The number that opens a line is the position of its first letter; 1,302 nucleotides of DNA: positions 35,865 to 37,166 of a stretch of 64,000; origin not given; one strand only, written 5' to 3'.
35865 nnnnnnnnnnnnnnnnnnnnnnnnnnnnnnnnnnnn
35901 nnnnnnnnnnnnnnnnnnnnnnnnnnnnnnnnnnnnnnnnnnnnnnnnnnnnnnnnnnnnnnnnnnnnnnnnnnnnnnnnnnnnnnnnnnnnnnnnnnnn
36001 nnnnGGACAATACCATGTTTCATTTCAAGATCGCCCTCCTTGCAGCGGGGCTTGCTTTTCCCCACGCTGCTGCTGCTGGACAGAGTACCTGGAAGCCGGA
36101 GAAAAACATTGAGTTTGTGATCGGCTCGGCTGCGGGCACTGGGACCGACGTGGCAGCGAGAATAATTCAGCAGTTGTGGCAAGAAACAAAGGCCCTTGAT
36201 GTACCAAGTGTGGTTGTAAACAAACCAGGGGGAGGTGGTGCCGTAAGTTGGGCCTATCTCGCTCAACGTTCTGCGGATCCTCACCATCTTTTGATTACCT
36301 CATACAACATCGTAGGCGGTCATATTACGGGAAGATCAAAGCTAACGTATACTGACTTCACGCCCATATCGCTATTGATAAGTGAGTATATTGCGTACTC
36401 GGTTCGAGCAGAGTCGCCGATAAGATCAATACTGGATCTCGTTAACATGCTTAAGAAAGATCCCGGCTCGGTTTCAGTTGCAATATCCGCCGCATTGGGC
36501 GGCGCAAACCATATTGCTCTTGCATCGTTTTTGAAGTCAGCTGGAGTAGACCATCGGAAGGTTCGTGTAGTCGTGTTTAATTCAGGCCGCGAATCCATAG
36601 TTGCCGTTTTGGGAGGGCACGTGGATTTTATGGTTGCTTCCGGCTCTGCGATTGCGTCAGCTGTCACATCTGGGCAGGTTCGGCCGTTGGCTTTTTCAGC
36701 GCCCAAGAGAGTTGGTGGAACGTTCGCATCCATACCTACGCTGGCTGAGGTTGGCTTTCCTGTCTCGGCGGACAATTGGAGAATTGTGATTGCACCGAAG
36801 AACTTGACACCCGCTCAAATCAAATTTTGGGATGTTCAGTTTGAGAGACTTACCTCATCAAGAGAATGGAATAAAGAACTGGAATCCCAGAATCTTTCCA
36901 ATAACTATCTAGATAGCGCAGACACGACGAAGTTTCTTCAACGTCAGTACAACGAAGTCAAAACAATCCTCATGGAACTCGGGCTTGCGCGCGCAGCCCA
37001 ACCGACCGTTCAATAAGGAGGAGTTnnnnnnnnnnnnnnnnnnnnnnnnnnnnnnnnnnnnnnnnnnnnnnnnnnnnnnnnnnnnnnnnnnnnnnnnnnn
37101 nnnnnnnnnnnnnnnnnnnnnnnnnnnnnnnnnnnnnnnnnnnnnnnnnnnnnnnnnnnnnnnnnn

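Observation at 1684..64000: Extreme iteration of PrpD-family and TctC/Bug genes with no TctA/TctB partner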

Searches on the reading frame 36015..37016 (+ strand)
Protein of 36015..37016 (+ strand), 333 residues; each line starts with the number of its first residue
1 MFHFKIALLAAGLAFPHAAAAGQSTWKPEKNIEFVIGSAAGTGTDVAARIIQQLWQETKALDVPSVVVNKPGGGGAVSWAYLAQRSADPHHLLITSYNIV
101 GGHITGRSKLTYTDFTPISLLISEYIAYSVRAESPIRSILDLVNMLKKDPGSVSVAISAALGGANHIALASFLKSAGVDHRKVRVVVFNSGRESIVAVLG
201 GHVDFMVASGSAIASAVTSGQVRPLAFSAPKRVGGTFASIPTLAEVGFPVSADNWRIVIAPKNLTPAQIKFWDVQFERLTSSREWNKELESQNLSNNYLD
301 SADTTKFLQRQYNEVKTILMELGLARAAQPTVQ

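Call 41: search_solved_structures(query=window:36015-37016:+, max_evalue=0.00001)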
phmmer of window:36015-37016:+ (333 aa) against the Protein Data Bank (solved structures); distinct sequences matched with E-value up to 0.00001: 11.
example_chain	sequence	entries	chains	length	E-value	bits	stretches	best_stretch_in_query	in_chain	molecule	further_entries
25hk_A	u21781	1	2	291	2.8e-29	105.8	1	27-311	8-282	Tripartite tricarboxylate transporter substrate binding protein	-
4x9t_A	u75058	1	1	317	5.4e-26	95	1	23-324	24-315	Uncharacterized protein UPF0065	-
2dvz_A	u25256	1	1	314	8.4e-20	74.7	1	22-269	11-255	Putative exported protein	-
2f5x_A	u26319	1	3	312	6e-18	68.6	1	27-266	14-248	BugD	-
5oei_A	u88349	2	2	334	1.6e-15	60.6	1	24-269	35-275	Uncharacterized protein family UPF0065:Tat pathway signal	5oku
7ndr_A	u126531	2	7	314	7.5e-15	58.4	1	26-320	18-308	Tripartite tricarboxylate transporter substrate binding protein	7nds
8hkb_A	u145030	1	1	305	7.3e-12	48.6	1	33-311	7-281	Periplasmic terephthalate binding protein (TBP)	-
8hka_A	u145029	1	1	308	7.8e-12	48.5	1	32-311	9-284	Periplasmic terephthalate binding protein (TBP)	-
6hke_A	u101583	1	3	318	9e-12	48.3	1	28-266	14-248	Possible TctC subunit of the Tripartite Tricarboxylate Transport(TTT) Family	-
8hk9_D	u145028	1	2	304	9.8e-12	48.2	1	34-311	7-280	Periplasmic terephthalate binding protein (TBP)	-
2qpq_A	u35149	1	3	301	8.1e-10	41.9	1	28-269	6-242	protein Bug27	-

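Call 48: search_protein_families(library=ncbifam, proteins=[window:36015-37016:+], max_evalue=1e-10)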
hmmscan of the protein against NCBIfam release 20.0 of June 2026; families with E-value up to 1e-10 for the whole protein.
window:36015-37016:+ (333 aa): 0 families
